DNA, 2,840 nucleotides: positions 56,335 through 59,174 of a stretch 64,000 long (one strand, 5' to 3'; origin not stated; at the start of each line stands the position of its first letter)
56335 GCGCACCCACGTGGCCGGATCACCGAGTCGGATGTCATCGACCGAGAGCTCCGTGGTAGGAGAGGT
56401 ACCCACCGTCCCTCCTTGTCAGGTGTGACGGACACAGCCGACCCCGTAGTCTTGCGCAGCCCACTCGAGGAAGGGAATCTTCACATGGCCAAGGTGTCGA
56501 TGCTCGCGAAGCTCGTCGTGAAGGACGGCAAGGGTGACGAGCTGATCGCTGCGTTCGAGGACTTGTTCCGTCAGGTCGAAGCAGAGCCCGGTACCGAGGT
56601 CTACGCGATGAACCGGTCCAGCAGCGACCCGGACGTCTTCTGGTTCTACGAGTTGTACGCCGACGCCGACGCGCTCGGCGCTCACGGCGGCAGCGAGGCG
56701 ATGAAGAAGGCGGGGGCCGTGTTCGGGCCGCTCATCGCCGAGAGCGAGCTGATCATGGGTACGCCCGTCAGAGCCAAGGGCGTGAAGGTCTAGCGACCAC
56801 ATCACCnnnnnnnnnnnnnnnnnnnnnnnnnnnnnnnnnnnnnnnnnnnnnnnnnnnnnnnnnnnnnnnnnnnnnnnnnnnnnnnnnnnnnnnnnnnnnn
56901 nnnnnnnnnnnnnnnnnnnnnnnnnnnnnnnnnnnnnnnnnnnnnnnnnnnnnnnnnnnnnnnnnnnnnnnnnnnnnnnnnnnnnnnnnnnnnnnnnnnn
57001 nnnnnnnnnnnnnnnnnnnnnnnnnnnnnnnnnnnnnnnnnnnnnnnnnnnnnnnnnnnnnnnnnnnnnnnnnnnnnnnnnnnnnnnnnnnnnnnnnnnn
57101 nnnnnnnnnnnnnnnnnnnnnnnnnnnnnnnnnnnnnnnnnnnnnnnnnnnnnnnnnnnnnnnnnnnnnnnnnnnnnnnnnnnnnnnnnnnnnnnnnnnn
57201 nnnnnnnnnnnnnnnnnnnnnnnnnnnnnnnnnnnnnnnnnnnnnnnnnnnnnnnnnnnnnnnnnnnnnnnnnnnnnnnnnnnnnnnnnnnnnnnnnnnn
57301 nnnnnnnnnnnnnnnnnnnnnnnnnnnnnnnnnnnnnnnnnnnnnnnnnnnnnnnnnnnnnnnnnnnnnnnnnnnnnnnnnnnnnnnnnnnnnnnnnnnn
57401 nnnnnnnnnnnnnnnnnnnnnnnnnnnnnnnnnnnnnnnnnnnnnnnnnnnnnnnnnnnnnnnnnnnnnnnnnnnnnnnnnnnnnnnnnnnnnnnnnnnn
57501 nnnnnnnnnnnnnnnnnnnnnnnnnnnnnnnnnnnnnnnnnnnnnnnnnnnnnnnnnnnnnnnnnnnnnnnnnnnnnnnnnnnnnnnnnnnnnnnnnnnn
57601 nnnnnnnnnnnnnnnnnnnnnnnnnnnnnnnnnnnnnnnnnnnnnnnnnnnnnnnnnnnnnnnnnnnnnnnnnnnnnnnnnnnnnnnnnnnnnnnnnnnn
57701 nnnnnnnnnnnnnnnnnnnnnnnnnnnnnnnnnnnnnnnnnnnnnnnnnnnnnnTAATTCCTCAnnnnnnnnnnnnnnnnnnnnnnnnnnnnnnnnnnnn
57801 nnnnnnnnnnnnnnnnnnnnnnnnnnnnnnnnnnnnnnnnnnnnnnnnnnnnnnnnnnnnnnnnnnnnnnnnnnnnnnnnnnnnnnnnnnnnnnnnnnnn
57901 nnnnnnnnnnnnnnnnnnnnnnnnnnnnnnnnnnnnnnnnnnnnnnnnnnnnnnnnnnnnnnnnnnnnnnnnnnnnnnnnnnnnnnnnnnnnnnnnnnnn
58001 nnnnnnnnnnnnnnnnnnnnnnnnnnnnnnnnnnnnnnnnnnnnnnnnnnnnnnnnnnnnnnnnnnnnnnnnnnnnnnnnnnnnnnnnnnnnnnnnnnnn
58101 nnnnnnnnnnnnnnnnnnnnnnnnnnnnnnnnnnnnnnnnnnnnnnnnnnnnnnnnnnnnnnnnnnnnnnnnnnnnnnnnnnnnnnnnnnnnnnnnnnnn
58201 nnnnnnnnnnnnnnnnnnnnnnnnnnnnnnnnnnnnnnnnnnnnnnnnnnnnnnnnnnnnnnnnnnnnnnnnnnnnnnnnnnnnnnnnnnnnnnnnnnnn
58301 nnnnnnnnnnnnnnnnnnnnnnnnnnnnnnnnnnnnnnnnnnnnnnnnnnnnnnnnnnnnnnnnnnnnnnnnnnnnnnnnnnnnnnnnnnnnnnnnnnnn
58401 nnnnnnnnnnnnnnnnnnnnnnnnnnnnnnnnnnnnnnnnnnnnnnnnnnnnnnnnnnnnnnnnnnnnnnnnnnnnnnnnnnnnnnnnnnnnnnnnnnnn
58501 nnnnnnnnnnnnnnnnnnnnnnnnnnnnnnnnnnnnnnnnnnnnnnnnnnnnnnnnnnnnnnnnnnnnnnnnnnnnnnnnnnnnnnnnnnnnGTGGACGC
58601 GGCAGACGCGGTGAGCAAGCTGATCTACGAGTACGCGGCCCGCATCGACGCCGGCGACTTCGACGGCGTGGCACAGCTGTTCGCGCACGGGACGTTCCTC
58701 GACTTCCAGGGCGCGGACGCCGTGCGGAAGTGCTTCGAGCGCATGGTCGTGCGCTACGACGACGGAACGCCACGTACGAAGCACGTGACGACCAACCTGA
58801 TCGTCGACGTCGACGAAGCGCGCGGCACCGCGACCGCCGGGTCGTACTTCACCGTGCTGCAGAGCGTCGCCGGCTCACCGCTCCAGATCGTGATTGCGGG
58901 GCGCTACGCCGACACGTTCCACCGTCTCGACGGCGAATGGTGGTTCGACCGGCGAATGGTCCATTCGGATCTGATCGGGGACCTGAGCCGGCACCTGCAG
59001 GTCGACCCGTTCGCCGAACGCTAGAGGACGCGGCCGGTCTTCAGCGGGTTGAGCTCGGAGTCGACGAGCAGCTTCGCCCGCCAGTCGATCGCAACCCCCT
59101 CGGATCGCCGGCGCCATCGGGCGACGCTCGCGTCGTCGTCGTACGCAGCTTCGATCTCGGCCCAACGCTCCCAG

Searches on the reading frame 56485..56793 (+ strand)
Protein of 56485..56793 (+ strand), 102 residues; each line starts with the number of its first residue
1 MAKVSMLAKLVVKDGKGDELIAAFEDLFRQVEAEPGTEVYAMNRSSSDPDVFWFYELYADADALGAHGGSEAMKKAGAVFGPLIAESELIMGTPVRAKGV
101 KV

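Call 17: search_protein_families(library=pfam, proteins=[window:56485-56793:+], max_evalue=0.00001)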
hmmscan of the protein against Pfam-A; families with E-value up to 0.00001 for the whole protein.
window:56485-56793:+ (102 aa): 1 family
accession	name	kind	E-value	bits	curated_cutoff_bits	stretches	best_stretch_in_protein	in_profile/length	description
PF03992.22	ABM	-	8.7e-14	51.9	23.1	1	5-76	3-75/78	Antibiotic biosynthesis monooxygenase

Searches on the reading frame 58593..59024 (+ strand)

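Call 17: search_protein_families(library=pfam, proteins=[window:58593-59024:+], max_evalue=0.00001)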
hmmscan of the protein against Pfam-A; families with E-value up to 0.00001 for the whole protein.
window:58593-59024:+ (143 aa): 1 family
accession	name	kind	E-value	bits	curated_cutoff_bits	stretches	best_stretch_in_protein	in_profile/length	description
PF13577.12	SnoaL_4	-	1.4e-16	61.1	24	1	3-121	5-125/126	SnoaL-like domain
